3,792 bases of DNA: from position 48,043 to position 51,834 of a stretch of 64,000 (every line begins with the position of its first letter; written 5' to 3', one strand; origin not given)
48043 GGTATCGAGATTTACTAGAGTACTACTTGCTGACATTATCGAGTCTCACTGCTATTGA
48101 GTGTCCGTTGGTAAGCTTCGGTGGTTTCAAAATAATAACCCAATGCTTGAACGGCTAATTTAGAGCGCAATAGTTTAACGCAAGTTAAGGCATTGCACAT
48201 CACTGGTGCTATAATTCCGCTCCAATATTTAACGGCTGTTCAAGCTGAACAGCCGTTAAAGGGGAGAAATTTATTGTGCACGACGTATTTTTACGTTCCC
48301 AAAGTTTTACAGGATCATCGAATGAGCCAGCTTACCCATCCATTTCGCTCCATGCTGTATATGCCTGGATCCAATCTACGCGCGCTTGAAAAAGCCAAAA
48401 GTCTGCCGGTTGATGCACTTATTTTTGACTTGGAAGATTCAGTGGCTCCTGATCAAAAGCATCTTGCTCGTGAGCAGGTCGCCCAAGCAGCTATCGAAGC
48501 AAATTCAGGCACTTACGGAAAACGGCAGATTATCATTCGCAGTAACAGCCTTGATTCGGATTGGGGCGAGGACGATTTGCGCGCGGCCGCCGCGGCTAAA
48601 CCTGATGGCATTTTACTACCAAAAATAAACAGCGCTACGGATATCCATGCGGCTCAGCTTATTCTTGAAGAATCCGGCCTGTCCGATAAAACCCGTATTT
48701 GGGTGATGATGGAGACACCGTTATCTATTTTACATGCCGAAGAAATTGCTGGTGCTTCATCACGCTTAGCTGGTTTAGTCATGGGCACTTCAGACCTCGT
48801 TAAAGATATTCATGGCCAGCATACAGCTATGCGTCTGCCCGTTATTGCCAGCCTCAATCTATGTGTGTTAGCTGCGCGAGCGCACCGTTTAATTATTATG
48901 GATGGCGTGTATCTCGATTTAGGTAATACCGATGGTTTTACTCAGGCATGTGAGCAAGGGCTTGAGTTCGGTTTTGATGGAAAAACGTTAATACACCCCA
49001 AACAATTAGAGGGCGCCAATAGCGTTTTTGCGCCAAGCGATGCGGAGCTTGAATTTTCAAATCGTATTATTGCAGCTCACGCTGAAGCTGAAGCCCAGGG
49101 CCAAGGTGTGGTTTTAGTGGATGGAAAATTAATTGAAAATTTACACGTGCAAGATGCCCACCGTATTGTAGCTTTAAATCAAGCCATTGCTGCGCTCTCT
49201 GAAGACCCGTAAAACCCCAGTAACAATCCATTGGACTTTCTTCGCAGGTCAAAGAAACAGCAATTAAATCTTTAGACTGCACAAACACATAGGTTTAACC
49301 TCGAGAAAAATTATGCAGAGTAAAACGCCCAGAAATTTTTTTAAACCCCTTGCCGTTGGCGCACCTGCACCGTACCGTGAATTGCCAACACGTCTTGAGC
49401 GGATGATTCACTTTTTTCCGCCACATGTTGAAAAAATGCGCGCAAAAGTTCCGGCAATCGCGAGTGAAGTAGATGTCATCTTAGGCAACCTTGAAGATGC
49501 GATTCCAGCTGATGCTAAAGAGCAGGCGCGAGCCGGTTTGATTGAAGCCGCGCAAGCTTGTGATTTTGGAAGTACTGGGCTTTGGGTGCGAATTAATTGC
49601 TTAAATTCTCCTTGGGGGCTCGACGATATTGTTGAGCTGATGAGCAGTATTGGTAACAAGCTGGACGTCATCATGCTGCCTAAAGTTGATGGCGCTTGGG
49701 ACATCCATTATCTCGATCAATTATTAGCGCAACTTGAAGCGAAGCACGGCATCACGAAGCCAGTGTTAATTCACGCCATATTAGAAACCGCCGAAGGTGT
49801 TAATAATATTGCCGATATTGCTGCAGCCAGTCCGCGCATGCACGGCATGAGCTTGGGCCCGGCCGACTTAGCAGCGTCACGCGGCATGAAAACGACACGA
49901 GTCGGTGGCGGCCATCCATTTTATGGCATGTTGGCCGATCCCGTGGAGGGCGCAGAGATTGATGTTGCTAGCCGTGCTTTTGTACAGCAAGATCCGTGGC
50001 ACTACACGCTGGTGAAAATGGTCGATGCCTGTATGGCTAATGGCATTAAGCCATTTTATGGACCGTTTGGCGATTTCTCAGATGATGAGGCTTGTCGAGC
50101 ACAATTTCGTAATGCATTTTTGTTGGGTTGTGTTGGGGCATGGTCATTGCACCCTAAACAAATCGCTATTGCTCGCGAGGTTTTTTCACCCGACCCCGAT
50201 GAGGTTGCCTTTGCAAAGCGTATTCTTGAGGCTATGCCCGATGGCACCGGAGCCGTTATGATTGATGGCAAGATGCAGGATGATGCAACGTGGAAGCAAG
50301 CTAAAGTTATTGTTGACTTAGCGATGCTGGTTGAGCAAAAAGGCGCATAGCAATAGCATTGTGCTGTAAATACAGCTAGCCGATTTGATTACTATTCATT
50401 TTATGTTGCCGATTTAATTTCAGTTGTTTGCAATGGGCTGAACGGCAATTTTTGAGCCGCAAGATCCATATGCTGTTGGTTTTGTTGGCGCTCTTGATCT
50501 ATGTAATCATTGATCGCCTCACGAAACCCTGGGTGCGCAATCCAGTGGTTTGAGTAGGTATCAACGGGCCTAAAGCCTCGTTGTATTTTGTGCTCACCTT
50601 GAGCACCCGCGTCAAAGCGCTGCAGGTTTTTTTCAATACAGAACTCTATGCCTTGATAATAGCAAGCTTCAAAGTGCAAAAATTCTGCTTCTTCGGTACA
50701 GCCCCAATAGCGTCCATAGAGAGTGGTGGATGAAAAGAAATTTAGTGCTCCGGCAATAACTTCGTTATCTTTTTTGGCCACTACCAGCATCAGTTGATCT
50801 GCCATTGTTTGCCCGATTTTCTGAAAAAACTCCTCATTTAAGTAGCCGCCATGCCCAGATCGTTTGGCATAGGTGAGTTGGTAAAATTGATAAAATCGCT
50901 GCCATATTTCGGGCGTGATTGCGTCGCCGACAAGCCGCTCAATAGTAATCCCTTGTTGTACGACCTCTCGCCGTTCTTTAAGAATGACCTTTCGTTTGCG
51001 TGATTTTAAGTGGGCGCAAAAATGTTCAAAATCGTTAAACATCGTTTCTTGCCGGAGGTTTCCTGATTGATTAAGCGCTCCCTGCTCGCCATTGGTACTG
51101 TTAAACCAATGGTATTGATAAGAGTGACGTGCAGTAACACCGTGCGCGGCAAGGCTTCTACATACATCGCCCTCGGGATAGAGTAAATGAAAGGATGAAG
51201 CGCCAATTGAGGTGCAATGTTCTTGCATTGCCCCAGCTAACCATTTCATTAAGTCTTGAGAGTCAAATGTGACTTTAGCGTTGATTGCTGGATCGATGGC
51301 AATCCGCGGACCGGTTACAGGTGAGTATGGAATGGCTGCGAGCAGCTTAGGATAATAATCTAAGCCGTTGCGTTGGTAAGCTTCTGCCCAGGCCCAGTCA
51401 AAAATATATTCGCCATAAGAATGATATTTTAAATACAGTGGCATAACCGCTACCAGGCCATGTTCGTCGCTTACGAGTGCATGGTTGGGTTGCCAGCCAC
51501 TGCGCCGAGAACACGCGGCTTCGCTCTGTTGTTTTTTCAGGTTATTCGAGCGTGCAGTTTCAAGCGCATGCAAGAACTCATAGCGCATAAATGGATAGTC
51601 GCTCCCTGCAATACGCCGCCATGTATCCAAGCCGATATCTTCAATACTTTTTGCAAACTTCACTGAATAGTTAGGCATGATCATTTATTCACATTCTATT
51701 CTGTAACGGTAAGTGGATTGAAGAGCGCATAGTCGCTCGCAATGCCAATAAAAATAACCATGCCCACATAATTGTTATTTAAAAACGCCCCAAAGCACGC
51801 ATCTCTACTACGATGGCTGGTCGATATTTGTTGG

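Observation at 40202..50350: Compact ethylmalonyl-CoA-pathway-type gene cluster in a gammaproteobacterial backbone, without ccr in the window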

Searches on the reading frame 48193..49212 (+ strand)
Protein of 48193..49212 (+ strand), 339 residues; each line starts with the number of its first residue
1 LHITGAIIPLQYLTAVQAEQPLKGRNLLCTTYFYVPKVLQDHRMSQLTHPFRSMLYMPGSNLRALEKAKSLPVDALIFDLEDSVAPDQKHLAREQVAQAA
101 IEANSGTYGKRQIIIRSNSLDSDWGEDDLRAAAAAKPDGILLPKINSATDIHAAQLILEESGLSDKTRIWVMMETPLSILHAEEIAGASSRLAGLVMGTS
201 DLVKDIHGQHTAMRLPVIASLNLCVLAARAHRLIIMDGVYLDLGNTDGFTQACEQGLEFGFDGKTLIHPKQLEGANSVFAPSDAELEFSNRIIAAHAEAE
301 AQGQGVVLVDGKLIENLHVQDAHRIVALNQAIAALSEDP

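Call 4: search_protein_families(library=ncbifam, proteins=[window:48193-49212:+], max_evalue=0.00001)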
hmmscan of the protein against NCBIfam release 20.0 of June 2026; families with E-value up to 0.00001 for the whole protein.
window:48193-49212:+ (339 aa): 3 families
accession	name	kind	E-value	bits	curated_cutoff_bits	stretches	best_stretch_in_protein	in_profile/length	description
TIGR01588.1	citE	equivalog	1.2e-58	198.5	443.4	1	51-331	3-285/288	citrate (pro-3S)-lyase subunit beta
NF038242.1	RipC_Ccl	equivalog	6.4e-44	150.5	375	1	52-327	2-266/268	itaconate degradation C-C-lyase RipC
NF041626.1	malyCoAlyase_Halo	equivalog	7.6e-21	74.4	500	1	74-334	35-318/340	L-malyl-CoA/beta-methylmalyl-CoA lyase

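Call 5: search_protein_families(library=pfam, proteins=[window:48193-49212:+], max_evalue=0.00001)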
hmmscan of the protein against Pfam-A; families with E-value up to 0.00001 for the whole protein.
window:48193-49212:+ (339 aa): 2 families
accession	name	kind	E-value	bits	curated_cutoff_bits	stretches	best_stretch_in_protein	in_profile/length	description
PF03328.21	HpcH_HpaI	-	6.2e-43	147.1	25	1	52-269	1-221/221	HpcH/HpaI aldolase/citrate lyase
PF15617.12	C-C_Bond_Lyase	-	1.3e-09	38.1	28.4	0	53-177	9-141/320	C-C_Bond_Lyase of the TIM-Barrel fold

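Call 11: search_solved_structures(query=window:48193-49212:+, max_evalue=0.00001)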
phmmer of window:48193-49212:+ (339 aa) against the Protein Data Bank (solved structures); distinct sequences matched with E-value up to 0.00001: 13.
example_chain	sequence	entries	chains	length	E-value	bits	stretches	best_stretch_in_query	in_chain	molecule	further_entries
5ugr_A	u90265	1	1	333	7.6e-40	140.4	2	209-327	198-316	Malyl-CoA lyase/beta-methylmalyl-CoA lyase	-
4l9y_A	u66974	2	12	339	3.9e-35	124.9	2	48-211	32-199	Malyl-CoA lyase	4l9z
3qll_A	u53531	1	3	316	1.4e-26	96.8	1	47-326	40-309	Citrate lyase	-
5vxc_A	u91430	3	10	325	5.6e-26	94.8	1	50-332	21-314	Citrate lyase subunit beta-like protein, mitochondrial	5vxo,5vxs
1sgj_A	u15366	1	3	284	1.4e-24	90.2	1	51-321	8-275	citrate lyase, beta subunit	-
9nzb_A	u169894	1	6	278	1.5e-21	80.3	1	51-324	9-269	Acyl-CoA lyase beta chain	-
8khl_A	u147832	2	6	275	1.5e-21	80.2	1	51-324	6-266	Probable acyl-CoA lyase beta chain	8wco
4l7z_A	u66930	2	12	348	1.9e-19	73.4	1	62-204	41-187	HpcH/HpaI aldolase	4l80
6kin_A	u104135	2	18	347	1.3e-17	67.3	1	62-204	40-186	HpcH/HpaI aldolase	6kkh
6aq4_A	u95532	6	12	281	5e-15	58.8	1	53-316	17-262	Citrate lyase subunit beta-like protein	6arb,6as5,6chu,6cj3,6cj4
1z6k_A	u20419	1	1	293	7.9e-15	58.2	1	55-315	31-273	Citrate Lyase beta subunit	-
1u5h_A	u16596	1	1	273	5e-14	55.6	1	57-316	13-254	citE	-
1u5v_A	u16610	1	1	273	5.2e-14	55.5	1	57-316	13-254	citE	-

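Call 56: list_cluster_members(proteins=[window:48322-49212:+, window:40202-40729:-, window:40202-40714:-, window:41665-42108:+, window:42118-43116:-, window:50401-51684:-, window:22477-23652:+])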
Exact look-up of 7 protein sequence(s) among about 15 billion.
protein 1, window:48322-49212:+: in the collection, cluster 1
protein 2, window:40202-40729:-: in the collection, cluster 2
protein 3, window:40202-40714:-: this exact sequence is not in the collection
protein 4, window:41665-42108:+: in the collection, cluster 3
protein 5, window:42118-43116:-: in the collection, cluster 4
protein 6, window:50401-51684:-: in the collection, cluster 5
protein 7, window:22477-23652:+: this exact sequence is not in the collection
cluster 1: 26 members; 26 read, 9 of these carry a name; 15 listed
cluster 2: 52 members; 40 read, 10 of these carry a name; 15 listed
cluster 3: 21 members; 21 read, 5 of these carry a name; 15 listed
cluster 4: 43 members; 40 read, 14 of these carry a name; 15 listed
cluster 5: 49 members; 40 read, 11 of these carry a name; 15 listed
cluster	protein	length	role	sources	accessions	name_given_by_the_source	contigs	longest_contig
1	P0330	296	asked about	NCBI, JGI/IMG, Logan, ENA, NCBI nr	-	-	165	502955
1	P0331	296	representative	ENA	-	-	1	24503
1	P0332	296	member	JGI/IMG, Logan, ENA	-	citrate lyase subunit beta/citryl-CoA lyase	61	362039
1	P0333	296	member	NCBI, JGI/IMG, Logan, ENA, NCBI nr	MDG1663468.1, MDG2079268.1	MAG: CoA ester lyase [Pseudomonadales bacterium] | CoA ester lyase [Pseudomonadales bacterium]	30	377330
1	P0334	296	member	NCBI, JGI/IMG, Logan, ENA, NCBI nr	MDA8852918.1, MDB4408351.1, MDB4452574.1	CoA ester lyase [bacterium]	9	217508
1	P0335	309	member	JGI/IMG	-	citrate lyase subunit beta/citryl-CoA lyase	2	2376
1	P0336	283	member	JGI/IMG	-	citrate lyase subunit beta/citryl-CoA lyase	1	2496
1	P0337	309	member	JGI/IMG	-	citrate lyase subunit beta/citryl-CoA lyase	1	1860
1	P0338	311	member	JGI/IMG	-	citrate lyase subunit beta/citryl-CoA lyase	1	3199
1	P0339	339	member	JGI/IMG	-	-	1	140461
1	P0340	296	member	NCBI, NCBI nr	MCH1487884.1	MAG: CoA ester lyase [Pseudomonadales bacterium] | CoA ester lyase [Pseudomonadales bacterium]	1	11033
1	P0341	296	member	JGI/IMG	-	citrate lyase subunit beta/citryl-CoA lyase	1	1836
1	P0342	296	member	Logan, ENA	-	-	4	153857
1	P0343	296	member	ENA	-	-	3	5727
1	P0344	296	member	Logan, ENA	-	-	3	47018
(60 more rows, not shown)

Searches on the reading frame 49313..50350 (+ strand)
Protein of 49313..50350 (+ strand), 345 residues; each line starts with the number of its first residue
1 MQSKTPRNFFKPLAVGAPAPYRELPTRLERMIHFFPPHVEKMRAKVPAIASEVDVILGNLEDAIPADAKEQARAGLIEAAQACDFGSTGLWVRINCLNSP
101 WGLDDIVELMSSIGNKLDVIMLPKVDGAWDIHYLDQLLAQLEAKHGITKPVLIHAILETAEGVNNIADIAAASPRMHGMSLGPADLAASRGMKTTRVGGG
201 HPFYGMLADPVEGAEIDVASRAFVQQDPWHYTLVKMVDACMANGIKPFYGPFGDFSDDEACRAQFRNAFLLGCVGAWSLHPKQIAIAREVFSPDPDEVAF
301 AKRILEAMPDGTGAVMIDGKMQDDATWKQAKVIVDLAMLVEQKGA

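Call 4: search_protein_families(library=ncbifam, proteins=[window:49313-50350:+], max_evalue=0.00001)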
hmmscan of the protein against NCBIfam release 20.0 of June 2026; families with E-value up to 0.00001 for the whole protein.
window:49313-50350:+ (345 aa): 3 families
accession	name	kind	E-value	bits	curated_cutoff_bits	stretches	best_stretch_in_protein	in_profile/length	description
NF038242.1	RipC_Ccl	equivalog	3.6e-40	138.2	375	2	48-195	18-158/268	itaconate degradation C-C-lyase RipC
TIGR01588.1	citE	equivalog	9.3e-37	126.6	443.4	2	29-204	3-172/288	citrate (pro-3S)-lyase subunit beta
NF041626.1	malyCoAlyase_Halo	equivalog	3.5e-27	95.2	500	2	203-342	166-318/340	L-malyl-CoA/beta-methylmalyl-CoA lyase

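Call 5: search_protein_families(library=pfam, proteins=[window:49313-50350:+], max_evalue=0.00001)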
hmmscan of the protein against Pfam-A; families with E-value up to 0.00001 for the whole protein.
window:49313-50350:+ (345 aa): 1 family
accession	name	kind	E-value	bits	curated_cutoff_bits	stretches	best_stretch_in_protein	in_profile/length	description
PF03328.21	HpcH_HpaI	-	7.6e-27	94.5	25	1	34-198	5-166/221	HpcH/HpaI aldolase/citrate lyase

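Call 10: search_solved_structures(query=window:49313-50350:+, max_evalue=0.00001)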
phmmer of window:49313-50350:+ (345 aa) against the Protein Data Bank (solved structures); distinct sequences matched with E-value up to 0.00001: 15.
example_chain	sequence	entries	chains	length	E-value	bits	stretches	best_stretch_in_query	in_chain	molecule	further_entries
4l7z_A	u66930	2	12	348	1.6e-167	560.2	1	4-343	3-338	HpcH/HpaI aldolase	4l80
6kin_A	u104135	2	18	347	3.9e-166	555.7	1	4-343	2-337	HpcH/HpaI aldolase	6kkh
4l9y_A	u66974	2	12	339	4.4e-70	239.9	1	42-340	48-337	Malyl-CoA lyase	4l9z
5ugr_A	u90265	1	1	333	3.2e-57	197.5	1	48-337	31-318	Malyl-CoA lyase/beta-methylmalyl-CoA lyase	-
3qll_A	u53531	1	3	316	4.7e-25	91.8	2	47-195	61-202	Citrate lyase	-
5vxc_A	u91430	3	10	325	4.1e-21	78.8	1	30-343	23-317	Citrate lyase subunit beta-like protein, mitochondrial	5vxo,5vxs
1sgj_A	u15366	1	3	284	4.8e-15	58.9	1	25-199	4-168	citrate lyase, beta subunit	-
8khl_A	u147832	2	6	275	5.8e-13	52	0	249-333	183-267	Probable acyl-CoA lyase beta chain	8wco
9nzb_A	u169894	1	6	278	6.1e-13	51.9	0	246-333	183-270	Acyl-CoA lyase beta chain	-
3qqw_A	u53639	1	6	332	9.7e-12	48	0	235-330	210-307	Putative citrate lyase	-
6aq4_A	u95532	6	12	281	7.4e-11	45.1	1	49-332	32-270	Citrate lyase subunit beta-like protein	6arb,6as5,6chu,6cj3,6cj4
1z6k_A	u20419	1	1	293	9.1e-11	44.8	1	49-332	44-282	Citrate Lyase beta subunit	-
1u5v_A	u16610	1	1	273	2.1e-10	43.6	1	48-332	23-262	citE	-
1u5h_A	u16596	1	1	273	7.1e-10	41.9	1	48-332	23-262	citE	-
3r4i_A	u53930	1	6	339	2.7e-07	33.4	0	73-189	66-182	Citrate Lyase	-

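Call 72: search_solved_structures(query=window:49313-50350:+, max_evalue=1e-100, show_alignments=1)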
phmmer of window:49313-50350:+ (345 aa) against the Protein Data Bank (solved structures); distinct sequences matched with E-value up to 1e-100: 2.
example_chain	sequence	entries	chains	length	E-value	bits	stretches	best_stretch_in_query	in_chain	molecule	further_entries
4l7z_A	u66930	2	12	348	1.6e-167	560.2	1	4-343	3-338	HpcH/HpaI aldolase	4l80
6kin_A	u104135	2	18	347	3.9e-166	555.7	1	4-343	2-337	HpcH/HpaI aldolase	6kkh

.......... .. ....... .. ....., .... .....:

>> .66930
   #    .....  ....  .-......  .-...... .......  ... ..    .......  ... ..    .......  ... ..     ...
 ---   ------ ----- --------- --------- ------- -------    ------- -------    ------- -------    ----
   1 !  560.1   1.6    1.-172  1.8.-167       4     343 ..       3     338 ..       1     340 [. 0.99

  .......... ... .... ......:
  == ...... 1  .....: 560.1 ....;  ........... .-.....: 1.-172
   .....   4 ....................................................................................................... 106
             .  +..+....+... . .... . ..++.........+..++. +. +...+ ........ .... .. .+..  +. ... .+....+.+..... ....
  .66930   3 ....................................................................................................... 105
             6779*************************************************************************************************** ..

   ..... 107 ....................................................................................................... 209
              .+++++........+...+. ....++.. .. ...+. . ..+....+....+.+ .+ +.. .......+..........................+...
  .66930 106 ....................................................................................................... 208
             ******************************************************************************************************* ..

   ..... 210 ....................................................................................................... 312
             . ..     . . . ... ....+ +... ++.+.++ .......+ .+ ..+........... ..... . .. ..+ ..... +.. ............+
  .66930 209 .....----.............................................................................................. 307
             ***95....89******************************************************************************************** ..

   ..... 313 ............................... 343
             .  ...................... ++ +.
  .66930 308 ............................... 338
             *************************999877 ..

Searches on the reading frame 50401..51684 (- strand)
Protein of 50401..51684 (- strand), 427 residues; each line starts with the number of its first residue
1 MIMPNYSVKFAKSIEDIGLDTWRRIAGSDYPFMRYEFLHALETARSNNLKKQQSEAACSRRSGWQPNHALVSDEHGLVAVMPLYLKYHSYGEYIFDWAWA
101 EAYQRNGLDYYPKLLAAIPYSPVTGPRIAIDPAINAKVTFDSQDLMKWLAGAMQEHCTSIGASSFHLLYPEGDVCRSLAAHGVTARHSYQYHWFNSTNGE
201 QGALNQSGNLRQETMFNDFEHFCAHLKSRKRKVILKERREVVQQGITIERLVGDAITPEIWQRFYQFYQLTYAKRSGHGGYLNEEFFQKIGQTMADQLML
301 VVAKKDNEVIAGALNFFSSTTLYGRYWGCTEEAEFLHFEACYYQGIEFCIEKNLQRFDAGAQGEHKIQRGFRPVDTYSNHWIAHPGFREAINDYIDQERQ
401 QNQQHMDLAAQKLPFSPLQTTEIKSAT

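Call 4: search_protein_families(library=ncbifam, proteins=[window:50401-51684:-], max_evalue=0.00001)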
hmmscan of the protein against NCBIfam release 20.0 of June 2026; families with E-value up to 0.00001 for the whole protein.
window:50401-51684:- (427 aa): 0 families

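Call 5: search_protein_families(library=pfam, proteins=[window:50401-51684:-], max_evalue=0.00001)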
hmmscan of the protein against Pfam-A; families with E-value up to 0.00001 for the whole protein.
window:50401-51684:- (427 aa): 2 families
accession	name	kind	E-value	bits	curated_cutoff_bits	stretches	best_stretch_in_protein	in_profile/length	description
PF04339.18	FemAB_like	-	6.1e-134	447.3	27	1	13-416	1-368/369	Peptidogalycan biosysnthesis/recognition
PF13480.13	Acetyltransf_6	-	1.1e-11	45.5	22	1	228-363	1-138/143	Acetyltransferase (GNAT) domain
